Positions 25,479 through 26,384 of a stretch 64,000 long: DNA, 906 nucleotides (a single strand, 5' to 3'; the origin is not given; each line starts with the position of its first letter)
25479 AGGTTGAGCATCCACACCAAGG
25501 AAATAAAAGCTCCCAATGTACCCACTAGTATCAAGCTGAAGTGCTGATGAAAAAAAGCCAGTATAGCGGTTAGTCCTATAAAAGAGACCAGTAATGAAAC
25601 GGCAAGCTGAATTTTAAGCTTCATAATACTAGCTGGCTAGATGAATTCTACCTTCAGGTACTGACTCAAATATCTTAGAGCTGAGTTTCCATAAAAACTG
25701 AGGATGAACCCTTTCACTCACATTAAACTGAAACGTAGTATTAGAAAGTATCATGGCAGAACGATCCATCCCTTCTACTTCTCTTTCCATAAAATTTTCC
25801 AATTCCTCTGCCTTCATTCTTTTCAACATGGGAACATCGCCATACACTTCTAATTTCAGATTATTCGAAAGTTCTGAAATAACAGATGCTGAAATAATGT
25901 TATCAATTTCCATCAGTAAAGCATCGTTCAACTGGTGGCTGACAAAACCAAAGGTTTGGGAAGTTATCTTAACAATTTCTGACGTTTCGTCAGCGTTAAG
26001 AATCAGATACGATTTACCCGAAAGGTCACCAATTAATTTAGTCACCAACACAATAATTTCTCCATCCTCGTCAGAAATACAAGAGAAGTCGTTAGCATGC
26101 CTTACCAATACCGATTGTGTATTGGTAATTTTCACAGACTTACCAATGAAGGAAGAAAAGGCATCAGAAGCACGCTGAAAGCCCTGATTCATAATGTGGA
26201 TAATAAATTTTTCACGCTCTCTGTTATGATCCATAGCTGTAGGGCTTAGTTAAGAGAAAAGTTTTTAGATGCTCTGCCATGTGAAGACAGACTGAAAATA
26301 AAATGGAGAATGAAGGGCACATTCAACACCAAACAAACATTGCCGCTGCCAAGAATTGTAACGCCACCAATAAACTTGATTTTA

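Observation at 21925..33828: Complete F1/archaeal-style chemosensory operon in a Bacteroidota genome, with no visible motor target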

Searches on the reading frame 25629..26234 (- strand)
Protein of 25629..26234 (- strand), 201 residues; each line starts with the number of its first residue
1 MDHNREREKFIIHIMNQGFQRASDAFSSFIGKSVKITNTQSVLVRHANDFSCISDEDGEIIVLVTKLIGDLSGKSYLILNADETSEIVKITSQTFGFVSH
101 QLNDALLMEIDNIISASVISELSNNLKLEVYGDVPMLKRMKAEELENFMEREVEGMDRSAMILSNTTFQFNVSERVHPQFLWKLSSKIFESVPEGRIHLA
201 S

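Call 4: search_protein_families(library=pfam, proteins=[window:25629-26234:-], max_evalue=0.01)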
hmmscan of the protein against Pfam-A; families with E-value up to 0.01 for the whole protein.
window:25629-26234:- (201 aa): 0 families

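Call 8: search_protein_families(library=ncbifam, proteins=[window:25629-26234:-], max_evalue=0.01)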
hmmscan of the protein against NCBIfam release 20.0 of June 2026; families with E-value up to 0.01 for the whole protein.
window:25629-26234:- (201 aa): 1 family
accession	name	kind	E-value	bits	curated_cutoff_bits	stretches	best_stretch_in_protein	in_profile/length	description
NF041093.1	CheC_Thtogales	equivalog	2.4e-08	34.1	250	1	11-137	11-140/201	CheY-P phosphatase CheC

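Call 22: search_solved_structures(query=window:25629-26234:-, show_alignments=3, max_evalue=10)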
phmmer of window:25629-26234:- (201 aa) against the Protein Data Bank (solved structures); distinct sequences matched with E-value up to 10: 6.
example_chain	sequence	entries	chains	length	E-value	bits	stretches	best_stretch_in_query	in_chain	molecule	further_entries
1xkr_A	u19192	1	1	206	0.0044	20.1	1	6-136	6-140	chemotaxis protein CheC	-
2f9z_A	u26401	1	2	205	0.0045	20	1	6-136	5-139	chemotaxis protein CheC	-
7wxz_A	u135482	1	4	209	0.26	14.3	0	77-113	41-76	Spike protein S2'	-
3ajc_A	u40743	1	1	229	0.36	13.8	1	105-156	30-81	Flagellar motor switch protein fliG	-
7zr2_A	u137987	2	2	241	0.68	12.9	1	78-141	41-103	Spike protein S2',Chimeric protein mimic of SARS-CoV-2 Spike HR1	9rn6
3soh_B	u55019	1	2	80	1.1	12.3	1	105-159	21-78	Flagellar motor switch protein FliG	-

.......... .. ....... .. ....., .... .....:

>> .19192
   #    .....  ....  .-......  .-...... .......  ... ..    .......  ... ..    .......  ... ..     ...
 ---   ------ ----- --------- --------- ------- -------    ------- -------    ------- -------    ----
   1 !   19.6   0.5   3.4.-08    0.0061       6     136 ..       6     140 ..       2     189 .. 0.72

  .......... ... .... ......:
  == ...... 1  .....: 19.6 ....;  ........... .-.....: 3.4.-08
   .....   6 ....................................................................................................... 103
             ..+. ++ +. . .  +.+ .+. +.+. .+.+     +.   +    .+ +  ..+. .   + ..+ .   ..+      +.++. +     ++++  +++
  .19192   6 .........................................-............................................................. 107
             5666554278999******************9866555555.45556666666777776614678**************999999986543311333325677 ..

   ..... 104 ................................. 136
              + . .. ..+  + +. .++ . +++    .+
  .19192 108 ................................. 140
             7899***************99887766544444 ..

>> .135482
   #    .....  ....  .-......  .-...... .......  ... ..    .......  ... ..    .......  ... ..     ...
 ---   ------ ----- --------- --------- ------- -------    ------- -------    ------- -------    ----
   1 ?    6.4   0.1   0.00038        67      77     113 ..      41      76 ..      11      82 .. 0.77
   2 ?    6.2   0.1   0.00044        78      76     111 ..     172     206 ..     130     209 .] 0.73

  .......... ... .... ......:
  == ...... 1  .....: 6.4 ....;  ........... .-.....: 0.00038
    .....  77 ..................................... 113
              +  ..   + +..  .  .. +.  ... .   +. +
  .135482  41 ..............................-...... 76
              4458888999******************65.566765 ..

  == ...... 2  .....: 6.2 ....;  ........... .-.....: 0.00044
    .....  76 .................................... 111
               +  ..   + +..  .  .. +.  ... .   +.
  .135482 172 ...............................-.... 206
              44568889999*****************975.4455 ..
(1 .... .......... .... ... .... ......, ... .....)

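Call 29: find_encoding_contigs(protein=window:25629-26234:-, flank=2000, max_places=4)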
Protein window:25629-26234:- (201 aa): no gene with exactly this product is on record in the collection.

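Call 43: search_solved_structures(query=A1, show_alignments=2, max_evalue=1)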
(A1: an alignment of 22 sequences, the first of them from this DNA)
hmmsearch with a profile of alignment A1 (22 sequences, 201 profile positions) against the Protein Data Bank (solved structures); distinct sequences matched with E-value up to 1: 6.
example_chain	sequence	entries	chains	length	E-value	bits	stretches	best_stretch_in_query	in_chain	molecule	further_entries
1xkr_A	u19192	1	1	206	4.1e-14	55.6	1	4-176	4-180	chemotaxis protein CheC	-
2f9z_A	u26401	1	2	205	4.8e-14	55.4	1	4-176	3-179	chemotaxis protein CheC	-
3qta_A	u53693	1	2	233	8.7e-07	31.7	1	10-166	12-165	Chemotaxis protein CheC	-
4hyn_A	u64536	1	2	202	8.9e-05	25.1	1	5-132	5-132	CheC, inhibitor of MCP methylation / FliN fusion protein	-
4q0y_A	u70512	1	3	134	0.1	15.1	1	62-91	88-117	Uncharacterized protein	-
7tbi_G1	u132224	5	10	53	0.71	12.4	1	5-38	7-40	Nic96 R2 | NUP93 R2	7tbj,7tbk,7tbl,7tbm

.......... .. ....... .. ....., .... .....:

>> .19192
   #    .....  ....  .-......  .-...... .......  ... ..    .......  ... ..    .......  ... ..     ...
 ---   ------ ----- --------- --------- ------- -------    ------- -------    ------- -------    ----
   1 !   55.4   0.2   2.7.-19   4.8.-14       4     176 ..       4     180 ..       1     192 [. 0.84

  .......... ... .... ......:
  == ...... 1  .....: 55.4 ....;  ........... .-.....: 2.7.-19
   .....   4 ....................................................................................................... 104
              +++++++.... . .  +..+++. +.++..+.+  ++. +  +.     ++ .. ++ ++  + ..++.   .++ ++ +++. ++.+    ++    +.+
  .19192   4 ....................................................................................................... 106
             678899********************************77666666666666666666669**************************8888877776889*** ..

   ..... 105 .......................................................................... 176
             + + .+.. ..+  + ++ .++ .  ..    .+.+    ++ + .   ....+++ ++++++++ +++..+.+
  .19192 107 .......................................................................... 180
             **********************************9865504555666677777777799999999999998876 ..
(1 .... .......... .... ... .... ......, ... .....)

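Call 44: search_protein_families(library=pfam, alignment_id=A1, max_evalue=0.1)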
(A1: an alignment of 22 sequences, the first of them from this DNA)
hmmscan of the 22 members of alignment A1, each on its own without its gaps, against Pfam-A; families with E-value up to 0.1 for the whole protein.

A. member 1, seq(201 aa): 2 families
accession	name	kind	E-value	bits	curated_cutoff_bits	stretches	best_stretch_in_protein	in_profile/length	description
PF04509.17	CheC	-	0.021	15.2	22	0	105-135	4-34/38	CheC-like family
PF11080.13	GhoS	-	0.091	13.2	21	0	67-128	26-83/94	Endoribonuclease GhoS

B. families by the number of members that match (of 22 scanned): 9 families
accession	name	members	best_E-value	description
PF04509.17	CheC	12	5.4e-09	CheC-like family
PF13690.11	CheX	11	6.5e-05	Chemotaxis phosphatase CheX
PF21559.3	Reb1_MybAD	1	0.00046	DNA-binding protein reb1, Myb-associated domain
PF21229.3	TdIF1_2nd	1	0.00082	TdIF1, C-terminal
PF03265.21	DNase_II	1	0.029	Deoxyribonuclease II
PF22618.1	RskA_N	1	0.04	Anti-sigma-K factor RskA, N-terminal domain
PF18349.7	PAZ_4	1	0.043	PAZ domain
PF21652.2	YDR124W_N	1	0.062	YDR124W, N-terminal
PF11080.13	GhoS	1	0.091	Endoribonuclease GhoS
